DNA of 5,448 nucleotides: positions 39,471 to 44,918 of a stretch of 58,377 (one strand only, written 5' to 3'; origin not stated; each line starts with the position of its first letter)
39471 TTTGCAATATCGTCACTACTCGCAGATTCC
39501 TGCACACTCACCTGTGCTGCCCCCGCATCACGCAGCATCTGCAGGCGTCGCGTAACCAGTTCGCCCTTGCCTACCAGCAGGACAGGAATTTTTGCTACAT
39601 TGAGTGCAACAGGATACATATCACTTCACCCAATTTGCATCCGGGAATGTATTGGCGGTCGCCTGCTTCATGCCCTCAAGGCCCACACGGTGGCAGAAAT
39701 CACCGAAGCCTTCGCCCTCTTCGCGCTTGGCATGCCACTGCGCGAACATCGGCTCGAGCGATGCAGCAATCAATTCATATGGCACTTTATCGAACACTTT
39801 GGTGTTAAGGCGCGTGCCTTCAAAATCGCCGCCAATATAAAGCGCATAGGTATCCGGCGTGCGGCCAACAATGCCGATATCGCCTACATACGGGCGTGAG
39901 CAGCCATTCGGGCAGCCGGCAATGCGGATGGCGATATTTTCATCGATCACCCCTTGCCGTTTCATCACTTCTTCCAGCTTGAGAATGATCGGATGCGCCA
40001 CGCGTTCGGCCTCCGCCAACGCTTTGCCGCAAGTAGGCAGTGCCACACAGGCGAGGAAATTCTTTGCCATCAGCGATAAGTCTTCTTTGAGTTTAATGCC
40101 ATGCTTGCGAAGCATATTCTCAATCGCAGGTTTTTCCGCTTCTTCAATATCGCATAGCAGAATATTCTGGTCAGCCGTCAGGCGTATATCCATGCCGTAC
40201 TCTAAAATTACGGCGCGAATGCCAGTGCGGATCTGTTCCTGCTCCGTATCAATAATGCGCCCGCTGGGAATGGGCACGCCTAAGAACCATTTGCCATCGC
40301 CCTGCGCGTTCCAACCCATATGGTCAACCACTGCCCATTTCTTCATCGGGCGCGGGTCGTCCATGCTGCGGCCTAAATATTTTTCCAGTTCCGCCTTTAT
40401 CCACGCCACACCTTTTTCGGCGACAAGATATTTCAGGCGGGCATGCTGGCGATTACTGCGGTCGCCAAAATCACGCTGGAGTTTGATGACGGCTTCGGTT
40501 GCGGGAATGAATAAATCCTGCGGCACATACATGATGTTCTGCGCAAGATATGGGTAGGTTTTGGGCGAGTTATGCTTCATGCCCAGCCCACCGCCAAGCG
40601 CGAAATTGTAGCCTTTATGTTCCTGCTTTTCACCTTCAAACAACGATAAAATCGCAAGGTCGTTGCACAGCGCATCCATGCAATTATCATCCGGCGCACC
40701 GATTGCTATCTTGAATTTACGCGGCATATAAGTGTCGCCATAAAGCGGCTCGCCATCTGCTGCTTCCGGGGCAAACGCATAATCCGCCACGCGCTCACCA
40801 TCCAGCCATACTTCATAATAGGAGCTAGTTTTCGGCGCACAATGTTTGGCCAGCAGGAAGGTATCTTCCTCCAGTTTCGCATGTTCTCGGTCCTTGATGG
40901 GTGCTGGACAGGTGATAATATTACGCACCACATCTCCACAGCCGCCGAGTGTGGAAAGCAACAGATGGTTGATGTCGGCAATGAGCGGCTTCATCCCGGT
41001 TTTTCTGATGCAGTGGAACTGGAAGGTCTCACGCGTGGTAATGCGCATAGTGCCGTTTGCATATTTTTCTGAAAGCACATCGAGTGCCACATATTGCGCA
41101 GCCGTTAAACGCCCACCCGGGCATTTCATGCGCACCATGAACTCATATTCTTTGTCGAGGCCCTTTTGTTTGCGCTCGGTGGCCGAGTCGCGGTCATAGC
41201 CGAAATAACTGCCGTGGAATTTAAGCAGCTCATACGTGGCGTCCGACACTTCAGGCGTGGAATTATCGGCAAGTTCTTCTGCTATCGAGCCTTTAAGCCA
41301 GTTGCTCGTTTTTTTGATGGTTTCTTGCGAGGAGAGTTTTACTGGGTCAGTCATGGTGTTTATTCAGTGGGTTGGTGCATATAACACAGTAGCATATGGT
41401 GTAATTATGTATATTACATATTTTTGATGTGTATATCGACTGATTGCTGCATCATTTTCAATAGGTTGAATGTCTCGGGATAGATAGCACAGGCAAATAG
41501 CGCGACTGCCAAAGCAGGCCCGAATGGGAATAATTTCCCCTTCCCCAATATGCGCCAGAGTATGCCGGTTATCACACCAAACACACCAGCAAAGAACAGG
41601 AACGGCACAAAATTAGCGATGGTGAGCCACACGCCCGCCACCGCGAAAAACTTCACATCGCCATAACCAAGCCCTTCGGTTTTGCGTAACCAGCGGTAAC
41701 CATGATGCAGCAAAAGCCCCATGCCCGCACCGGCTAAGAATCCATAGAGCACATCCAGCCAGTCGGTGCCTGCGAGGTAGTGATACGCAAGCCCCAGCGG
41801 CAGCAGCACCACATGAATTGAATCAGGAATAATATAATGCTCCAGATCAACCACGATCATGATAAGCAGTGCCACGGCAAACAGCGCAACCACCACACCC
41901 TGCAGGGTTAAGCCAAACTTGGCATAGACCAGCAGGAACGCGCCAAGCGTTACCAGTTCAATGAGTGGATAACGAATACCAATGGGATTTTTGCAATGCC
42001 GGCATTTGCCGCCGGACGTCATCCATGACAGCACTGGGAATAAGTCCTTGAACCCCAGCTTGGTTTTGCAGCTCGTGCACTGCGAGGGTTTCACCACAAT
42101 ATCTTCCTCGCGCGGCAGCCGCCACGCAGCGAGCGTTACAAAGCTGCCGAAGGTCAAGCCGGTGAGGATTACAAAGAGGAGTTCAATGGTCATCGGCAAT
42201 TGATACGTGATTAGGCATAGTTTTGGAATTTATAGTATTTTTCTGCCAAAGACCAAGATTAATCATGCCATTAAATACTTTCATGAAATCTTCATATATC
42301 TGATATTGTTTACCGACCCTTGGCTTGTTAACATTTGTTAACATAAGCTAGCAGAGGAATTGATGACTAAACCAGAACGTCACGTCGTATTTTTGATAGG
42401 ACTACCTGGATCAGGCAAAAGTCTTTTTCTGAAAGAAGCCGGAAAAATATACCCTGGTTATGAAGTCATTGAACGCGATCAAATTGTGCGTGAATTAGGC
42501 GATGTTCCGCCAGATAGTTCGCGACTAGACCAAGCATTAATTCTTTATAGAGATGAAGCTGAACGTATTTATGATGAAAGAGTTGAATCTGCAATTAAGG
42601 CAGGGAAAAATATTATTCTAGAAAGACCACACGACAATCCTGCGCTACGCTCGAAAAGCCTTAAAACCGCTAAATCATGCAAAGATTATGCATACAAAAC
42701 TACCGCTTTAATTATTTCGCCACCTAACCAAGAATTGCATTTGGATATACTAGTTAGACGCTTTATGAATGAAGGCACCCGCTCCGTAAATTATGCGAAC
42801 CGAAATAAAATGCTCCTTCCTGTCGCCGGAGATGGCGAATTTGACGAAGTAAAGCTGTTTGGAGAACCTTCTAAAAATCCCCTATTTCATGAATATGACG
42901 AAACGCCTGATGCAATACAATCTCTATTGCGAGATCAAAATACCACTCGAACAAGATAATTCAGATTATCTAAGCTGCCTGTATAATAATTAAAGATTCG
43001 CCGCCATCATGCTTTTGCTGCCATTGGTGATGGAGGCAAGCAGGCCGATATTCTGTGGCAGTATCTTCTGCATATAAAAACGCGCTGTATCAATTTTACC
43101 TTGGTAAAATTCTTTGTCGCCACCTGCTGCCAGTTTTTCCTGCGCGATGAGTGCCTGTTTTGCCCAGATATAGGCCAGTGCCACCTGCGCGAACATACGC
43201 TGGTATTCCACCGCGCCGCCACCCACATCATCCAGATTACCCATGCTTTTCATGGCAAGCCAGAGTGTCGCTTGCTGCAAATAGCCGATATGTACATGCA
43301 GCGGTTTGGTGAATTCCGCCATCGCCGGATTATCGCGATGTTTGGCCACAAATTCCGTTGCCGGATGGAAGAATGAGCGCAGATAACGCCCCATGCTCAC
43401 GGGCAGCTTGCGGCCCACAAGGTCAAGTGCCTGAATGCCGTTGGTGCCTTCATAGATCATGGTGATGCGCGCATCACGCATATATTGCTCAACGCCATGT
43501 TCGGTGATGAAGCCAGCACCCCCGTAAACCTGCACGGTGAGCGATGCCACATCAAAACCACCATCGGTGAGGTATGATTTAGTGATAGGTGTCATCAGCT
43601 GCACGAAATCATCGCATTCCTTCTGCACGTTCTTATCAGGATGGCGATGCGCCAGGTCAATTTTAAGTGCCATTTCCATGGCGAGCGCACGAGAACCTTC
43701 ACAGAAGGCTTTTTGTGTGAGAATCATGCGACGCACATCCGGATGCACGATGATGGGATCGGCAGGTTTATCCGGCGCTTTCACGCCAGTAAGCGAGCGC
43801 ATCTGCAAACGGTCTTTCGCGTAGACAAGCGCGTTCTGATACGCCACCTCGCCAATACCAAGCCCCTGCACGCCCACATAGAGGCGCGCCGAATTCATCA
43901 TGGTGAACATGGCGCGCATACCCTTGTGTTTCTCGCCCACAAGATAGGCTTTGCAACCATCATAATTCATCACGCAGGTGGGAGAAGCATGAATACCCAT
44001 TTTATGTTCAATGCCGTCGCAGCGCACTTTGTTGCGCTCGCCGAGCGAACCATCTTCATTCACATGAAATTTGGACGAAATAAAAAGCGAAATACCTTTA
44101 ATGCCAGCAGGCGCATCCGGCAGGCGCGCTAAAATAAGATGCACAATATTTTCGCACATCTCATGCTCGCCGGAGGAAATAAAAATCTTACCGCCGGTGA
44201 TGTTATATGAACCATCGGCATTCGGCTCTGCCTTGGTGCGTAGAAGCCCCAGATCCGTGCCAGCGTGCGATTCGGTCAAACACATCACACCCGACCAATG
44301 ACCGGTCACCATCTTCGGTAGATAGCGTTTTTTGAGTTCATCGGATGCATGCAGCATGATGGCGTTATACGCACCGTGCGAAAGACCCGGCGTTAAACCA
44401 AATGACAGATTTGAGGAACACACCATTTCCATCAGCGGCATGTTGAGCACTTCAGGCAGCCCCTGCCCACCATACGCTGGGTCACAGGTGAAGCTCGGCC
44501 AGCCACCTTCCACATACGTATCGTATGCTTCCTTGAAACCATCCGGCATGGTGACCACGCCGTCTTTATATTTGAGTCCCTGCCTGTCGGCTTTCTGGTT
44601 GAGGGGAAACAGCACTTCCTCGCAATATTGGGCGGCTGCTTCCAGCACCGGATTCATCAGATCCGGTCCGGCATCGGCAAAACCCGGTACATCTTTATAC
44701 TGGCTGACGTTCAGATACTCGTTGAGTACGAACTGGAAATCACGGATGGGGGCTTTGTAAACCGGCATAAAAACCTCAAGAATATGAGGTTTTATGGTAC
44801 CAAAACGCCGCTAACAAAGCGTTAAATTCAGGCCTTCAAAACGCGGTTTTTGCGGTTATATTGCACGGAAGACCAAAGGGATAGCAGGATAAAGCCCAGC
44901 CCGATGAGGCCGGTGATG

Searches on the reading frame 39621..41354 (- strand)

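Call 5: search_protein_families(library=pfam, proteins=[window:39621-41354:-], max_evalue=0.01)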
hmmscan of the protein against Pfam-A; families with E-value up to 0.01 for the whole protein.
window:39621-41354:- (577 aa): 3 families
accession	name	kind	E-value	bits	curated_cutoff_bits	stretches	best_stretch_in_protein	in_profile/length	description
PF01077.27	NIR_SIR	-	1.9e-43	148.1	27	2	167-329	5-156/158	Nitrite and sulphite reductase 4Fe-4S domain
PF03460.22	NIR_SIR_ferr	-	5.6e-29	100.1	24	2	70-129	7-67/69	Nitrite/Sulfite reductase ferredoxin-like half domain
PF04551.19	GcpE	-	0.0065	16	32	0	430-514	250-327/343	GcpE protein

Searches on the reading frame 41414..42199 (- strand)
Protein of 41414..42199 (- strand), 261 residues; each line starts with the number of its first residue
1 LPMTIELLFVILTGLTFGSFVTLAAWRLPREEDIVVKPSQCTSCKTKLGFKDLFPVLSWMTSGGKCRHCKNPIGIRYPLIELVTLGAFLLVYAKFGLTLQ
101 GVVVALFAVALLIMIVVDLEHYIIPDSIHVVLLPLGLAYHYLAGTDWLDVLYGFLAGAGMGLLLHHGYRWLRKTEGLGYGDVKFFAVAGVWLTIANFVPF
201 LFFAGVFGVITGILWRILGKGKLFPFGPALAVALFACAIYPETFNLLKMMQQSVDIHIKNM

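Call 5: search_protein_families(library=pfam, proteins=[window:41414-42199:-], max_evalue=0.01)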
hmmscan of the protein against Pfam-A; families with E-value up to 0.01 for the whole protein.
window:41414-42199:- (261 aa): 2 families
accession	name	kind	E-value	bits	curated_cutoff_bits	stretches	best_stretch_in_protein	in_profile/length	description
PF06750.18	A24_N_bact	-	2.3e-28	98.5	23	1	12-95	1-84/84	Bacterial Peptidase A24 N-terminal domain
PF01478.23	Peptidase_A24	-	6.3e-17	62.4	26.5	1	106-213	2-104/104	Type IV leader peptidase family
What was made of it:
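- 41414..42199 (-): pilD: prepilin peptidase / N-methyltransferase. Implies that prepilin substrates exist in this genome. Pfam A24_N_bact 98.5 bits and Peptidase_A24 62.4 bits (call 5).
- Checked: A prepilin peptidase, pilD, lies at 41414-42199 on the same strand (call 5).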

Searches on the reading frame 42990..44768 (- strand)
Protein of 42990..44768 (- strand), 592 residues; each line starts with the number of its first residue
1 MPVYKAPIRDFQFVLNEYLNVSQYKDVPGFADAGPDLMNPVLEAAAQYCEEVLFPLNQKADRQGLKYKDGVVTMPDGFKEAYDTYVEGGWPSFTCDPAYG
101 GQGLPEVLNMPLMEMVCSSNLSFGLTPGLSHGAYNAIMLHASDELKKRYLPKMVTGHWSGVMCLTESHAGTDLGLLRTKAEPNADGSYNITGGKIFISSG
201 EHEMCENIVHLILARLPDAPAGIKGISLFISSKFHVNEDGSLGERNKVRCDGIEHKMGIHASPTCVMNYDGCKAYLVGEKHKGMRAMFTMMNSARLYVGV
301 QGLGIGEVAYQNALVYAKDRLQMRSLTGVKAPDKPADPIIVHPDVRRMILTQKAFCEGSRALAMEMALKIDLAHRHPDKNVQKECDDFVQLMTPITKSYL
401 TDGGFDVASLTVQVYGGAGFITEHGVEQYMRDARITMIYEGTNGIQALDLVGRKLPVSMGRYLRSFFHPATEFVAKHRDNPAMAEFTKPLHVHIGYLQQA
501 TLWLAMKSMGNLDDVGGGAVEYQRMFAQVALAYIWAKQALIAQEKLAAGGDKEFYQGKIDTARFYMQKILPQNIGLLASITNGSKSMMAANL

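Call 5: search_protein_families(library=pfam, proteins=[window:42990-44768:-], max_evalue=0.01)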
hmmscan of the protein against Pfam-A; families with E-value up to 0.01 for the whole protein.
window:42990-44768:- (592 aa): 5 families
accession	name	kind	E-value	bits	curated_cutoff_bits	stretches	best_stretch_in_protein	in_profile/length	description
PF12806.12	Acyl-CoA_dh_C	-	1.3e-33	116.2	30.3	1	470-590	5-123/124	Acetyl-CoA dehydrogenase C-terminal like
PF00441.29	Acyl-CoA_dh_1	-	2.3e-20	73.7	22.4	1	282-450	2-145/150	Acyl-CoA dehydrogenase, C-terminal domain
PF02771.21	Acyl-CoA_dh_N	-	4.4e-11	43.6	22.9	1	42-156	8-112/113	Acyl-CoA dehydrogenase, N-terminal domain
PF02770.24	Acyl-CoA_dh_M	-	3.6e-07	30.7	33.3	1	162-271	2-96/97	Acyl-CoA dehydrogenase, middle domain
PF22924.1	ACOX_C_alpha1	-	0.00022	21.5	27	1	308-445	21-159/169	Acyl-CoA oxidase, C-alpha1 domain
